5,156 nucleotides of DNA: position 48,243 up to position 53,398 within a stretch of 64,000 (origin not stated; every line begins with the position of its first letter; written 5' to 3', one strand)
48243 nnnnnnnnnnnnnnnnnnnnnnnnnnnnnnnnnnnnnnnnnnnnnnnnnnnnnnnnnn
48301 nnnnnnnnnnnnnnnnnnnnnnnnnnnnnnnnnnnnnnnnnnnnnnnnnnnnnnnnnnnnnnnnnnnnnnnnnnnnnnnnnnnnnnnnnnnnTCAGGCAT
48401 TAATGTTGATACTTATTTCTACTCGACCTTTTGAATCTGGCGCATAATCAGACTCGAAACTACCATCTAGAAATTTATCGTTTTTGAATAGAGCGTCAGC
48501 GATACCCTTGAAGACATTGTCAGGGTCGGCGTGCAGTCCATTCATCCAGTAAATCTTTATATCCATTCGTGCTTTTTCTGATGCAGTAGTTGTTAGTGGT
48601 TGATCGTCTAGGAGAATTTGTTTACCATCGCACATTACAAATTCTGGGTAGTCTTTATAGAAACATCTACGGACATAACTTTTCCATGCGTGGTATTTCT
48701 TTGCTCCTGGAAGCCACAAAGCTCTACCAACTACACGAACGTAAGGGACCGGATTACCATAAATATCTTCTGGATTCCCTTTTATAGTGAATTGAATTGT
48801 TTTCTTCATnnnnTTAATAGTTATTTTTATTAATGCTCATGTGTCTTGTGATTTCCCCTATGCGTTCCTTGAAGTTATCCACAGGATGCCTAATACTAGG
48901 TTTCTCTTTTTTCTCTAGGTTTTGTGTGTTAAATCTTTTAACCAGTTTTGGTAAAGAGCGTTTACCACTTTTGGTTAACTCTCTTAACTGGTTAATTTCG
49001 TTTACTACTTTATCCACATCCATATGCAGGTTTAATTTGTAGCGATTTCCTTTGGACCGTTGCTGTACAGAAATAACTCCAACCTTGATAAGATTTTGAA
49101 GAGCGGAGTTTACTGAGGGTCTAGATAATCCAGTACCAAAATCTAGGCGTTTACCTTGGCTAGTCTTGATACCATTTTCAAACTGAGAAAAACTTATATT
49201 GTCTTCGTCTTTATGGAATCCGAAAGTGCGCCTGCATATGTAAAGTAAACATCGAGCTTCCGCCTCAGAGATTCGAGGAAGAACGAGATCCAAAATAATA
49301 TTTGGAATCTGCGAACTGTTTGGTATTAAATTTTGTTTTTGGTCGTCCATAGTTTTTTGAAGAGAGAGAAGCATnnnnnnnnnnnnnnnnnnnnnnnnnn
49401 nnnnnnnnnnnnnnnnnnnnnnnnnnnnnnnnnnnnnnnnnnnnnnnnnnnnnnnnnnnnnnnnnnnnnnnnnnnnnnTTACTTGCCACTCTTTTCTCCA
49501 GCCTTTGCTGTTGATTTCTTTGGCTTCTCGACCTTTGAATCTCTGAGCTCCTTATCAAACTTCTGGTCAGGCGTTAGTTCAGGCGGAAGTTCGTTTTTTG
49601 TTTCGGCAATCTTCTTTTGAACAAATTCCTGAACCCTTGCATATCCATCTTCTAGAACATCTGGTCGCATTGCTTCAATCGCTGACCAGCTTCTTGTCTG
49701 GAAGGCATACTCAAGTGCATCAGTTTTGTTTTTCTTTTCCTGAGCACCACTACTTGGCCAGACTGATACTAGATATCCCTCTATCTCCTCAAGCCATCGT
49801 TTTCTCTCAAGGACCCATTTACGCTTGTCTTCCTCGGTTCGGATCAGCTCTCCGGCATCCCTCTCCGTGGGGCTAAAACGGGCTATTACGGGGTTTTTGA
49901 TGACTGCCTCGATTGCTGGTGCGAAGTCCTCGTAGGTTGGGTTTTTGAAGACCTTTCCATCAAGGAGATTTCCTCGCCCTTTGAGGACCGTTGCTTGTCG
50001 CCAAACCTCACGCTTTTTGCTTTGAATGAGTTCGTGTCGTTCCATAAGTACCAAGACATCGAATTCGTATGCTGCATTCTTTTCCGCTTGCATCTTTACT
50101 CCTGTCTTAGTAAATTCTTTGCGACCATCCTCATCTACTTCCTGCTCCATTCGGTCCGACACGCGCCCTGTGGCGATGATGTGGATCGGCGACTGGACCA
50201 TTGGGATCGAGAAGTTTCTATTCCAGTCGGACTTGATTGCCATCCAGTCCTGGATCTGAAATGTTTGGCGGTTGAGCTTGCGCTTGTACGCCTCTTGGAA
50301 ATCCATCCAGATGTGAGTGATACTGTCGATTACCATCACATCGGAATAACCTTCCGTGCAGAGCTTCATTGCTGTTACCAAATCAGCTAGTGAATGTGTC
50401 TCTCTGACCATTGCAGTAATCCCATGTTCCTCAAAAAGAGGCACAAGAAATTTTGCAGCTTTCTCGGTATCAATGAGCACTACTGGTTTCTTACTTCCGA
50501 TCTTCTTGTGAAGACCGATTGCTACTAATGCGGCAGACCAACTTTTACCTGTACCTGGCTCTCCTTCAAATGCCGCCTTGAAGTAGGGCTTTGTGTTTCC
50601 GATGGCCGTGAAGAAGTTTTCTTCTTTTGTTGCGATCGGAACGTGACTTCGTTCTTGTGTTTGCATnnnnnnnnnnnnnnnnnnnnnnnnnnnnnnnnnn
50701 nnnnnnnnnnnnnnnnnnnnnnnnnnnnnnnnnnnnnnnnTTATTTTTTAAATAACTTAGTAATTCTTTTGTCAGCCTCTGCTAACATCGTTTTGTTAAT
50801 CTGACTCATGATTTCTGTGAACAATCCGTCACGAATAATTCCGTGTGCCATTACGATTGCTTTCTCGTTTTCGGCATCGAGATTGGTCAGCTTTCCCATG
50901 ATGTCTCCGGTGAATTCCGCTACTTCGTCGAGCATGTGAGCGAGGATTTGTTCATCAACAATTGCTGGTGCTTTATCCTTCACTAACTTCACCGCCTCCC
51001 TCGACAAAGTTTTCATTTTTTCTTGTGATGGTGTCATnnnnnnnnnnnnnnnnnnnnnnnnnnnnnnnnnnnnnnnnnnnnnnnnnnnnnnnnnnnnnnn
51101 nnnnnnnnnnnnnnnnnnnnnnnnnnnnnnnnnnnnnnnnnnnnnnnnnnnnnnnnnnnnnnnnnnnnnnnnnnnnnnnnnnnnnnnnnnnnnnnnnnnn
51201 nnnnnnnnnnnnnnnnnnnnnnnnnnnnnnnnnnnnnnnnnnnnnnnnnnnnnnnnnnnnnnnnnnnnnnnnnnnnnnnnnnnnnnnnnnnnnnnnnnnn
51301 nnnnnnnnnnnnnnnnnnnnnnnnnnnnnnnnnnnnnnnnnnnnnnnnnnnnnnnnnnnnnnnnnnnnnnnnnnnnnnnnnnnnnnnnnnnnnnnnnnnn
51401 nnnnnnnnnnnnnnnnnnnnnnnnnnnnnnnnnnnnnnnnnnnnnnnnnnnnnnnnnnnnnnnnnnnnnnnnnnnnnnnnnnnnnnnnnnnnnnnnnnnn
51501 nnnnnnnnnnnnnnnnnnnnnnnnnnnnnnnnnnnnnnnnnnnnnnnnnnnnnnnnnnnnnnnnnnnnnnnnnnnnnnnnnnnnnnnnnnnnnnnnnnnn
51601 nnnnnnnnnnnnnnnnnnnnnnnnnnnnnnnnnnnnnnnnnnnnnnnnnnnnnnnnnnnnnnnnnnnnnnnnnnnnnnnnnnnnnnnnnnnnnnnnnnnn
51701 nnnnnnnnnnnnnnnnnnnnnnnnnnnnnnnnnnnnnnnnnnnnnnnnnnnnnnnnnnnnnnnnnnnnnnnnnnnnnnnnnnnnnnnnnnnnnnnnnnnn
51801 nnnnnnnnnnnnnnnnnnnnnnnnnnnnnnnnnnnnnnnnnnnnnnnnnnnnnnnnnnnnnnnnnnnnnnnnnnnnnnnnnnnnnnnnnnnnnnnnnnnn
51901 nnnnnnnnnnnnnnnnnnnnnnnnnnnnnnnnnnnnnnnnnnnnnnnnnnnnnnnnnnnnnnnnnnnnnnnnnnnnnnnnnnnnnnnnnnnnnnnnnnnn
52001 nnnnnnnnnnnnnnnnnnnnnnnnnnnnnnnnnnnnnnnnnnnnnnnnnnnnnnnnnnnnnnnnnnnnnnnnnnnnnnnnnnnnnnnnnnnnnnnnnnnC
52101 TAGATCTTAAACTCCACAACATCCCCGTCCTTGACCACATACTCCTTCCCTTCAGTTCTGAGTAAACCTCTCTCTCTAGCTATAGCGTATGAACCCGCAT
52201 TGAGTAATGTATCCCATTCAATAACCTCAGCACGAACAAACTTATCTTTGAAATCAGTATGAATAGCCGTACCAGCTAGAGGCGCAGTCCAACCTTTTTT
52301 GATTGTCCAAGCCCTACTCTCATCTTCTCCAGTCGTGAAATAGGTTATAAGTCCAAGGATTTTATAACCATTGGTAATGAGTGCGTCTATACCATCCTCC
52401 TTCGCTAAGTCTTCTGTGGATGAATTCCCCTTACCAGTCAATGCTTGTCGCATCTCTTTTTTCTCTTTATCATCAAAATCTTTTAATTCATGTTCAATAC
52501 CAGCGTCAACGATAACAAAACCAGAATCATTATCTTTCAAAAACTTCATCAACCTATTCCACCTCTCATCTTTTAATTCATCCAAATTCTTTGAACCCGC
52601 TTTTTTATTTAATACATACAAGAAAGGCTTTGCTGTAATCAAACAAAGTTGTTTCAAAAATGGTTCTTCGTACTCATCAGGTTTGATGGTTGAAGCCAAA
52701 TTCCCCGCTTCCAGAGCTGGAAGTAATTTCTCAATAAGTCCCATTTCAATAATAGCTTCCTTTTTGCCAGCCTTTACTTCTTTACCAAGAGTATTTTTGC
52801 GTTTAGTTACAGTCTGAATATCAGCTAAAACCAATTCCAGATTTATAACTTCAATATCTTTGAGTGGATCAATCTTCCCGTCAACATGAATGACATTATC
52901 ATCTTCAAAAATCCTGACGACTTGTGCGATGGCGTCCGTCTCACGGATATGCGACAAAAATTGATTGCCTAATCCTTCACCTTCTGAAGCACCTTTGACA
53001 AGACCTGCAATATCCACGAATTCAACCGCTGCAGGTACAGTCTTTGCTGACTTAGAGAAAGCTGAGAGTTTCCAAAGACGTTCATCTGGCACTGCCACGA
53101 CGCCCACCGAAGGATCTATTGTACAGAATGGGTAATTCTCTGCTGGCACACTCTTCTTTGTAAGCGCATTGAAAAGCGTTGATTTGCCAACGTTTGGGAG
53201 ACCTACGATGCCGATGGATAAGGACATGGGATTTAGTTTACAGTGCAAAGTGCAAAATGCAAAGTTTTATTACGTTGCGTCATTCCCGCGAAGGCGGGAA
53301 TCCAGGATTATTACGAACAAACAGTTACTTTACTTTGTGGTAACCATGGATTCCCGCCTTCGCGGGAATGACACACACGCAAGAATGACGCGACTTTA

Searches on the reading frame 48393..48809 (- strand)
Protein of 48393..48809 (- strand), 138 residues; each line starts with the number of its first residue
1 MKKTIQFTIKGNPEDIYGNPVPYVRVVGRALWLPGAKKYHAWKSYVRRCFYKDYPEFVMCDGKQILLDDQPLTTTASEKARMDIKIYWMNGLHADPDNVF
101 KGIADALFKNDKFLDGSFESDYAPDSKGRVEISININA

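Call 9: search_protein_families(library=pfam, proteins=[window:48393-48809:-], max_evalue=0.001)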
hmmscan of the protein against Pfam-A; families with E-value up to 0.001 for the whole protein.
window:48393-48809:- (138 aa): 0 families

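Call 23: search_protein_families(library=phrogs, proteins=[window:48393-48809:-], max_evalue=0.01)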
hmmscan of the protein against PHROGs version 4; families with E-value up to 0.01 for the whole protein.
window:48393-48809:- (138 aa): 2 families
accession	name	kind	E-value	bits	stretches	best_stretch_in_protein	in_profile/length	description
phrog_6537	-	DNA, RNA and nucleotide metabolism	1.2e-10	43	1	15-122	9-105/126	RusA-like Holliday junction resolvase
phrog_140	-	DNA, RNA and nucleotide metabolism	0.0057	17.3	0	16-112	43-144/219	RusA-like Holliday junction resolvase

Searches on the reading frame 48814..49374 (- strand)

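Call 9: search_protein_families(library=pfam, proteins=[window:48814-49374:-], max_evalue=0.001)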
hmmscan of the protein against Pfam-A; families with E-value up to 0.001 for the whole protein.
window:48814-49374:- (186 aa): 1 family
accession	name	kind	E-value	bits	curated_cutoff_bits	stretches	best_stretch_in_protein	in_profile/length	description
PF04492.19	Phage_rep_O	-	6.4e-09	36.7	28.7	1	23-109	12-87/95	Bacteriophage replication protein O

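Call 23: search_protein_families(library=phrogs, proteins=[window:48814-49374:-], max_evalue=0.01)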
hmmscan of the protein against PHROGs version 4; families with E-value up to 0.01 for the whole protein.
window:48814-49374:- (186 aa): 12 families
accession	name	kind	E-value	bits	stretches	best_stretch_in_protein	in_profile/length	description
phrog_18020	-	DNA, RNA and nucleotide metabolism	1.3e-20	75.3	1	14-183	8-153/248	replication initiation O-like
phrog_678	-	DNA, RNA and nucleotide metabolism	2.3e-19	71.2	1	12-159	24-196/346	replication initiation O-like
phrog_21732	-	unknown function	9.6e-16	59.1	1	17-159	5-135/360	-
phrog_277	-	DNA, RNA and nucleotide metabolism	1.5e-08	35.2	1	25-170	34-171/318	replication initiation O-like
phrog_2365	-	DNA, RNA and nucleotide metabolism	3.1e-06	28.4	1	31-162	41-168/232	replication initiation O-like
phrog_8102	-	DNA, RNA and nucleotide metabolism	5.2e-06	26.8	1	29-165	26-151/337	replication initiation protein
phrog_270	-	DNA, RNA and nucleotide metabolism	4.1e-05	24.1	1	8-149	10-139/383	replication initiation protein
phrog_428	-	DNA, RNA and nucleotide metabolism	4.5e-05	23.8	1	27-158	97-219/455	replication initiation protein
phrog_5810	-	DNA, RNA and nucleotide metabolism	0.00022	21.9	1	26-112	6-81/268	replication initiation protein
phrog_345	-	DNA, RNA and nucleotide metabolism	0.00042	21.1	1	27-162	35-174/297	replication initiation O-like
phrog_391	-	DNA, RNA and nucleotide metabolism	0.0013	19.4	1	81-159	47-140/298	replication initiation O-like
phrog_1032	-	DNA, RNA and nucleotide metabolism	0.0027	18.7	1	80-131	46-100/281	replication initiation protein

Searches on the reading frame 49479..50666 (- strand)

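Call 9: search_protein_families(library=pfam, proteins=[window:49479-50666:-], max_evalue=0.001)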
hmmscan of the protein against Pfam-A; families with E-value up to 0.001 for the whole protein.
window:49479-50666:- (395 aa): 1 family
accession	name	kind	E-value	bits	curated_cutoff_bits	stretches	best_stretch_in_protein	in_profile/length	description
PF13479.12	AAA_24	-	1.5e-07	31.9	27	1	35-219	9-179/195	AAA domain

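Call 23: search_protein_families(library=phrogs, proteins=[window:49479-50666:-], max_evalue=0.01)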
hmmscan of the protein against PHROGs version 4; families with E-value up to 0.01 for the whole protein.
window:49479-50666:- (395 aa): 2 families
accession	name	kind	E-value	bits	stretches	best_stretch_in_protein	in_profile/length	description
phrog_1366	-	unknown function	1.2e-38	134.4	1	24-265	10-241/307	-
phrog_124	-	DNA, RNA and nucleotide metabolism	2.7e-11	44.5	1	28-362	43-337/382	Sak4-like ssDNA annealing protein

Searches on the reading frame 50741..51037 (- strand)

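Call 23: search_protein_families(library=phrogs, proteins=[window:50741-51037:-], max_evalue=0.01)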
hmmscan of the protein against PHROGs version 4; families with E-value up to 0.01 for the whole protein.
window:50741-51037:- (98 aa): 0 families

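Call 45: search_protein_families(library=pfam, proteins=[window:50741-51037:-], max_evalue=0.01)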
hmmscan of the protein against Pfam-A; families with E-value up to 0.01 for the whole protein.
window:50741-51037:- (98 aa): 2 families
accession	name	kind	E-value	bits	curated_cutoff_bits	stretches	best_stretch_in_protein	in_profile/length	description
PF12510.13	Smoothelin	-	0.0018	18.6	23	1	13-42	4-33/50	Smoothelin cytoskeleton protein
PF21609.2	Toxofilin-like_dom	-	0.003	18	27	0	27-60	20-54/84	Toxofilin-like domain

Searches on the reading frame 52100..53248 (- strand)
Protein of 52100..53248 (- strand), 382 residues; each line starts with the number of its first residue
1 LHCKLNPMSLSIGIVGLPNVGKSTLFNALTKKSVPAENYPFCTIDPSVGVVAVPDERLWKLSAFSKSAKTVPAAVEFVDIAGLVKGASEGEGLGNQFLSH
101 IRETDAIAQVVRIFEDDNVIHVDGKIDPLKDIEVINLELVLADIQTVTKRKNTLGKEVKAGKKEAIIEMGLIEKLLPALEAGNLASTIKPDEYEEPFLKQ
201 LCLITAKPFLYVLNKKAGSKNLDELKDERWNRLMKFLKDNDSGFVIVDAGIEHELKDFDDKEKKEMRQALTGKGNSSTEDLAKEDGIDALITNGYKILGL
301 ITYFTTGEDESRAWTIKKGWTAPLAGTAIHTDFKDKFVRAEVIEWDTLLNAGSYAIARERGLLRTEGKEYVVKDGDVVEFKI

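Call 9: search_protein_families(library=pfam, proteins=[window:52100-53248:-], max_evalue=0.001)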
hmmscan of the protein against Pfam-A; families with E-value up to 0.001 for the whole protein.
window:52100-53248:- (382 aa): 3 families
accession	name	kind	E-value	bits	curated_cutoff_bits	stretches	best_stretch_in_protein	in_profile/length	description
PF06071.19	YchF-GTPase_C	-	3e-32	111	27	1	300-382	1-83/84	Protein of unknown function (DUF933)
PF01926.29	MMR_HSR1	-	1.3e-22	80.4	21.9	1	12-122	2-92/113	50S ribosome-binding GTPase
PF02421.24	FeoB_N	-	1.3e-07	31.7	27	1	12-54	3-45/156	Ferrous iron transport protein B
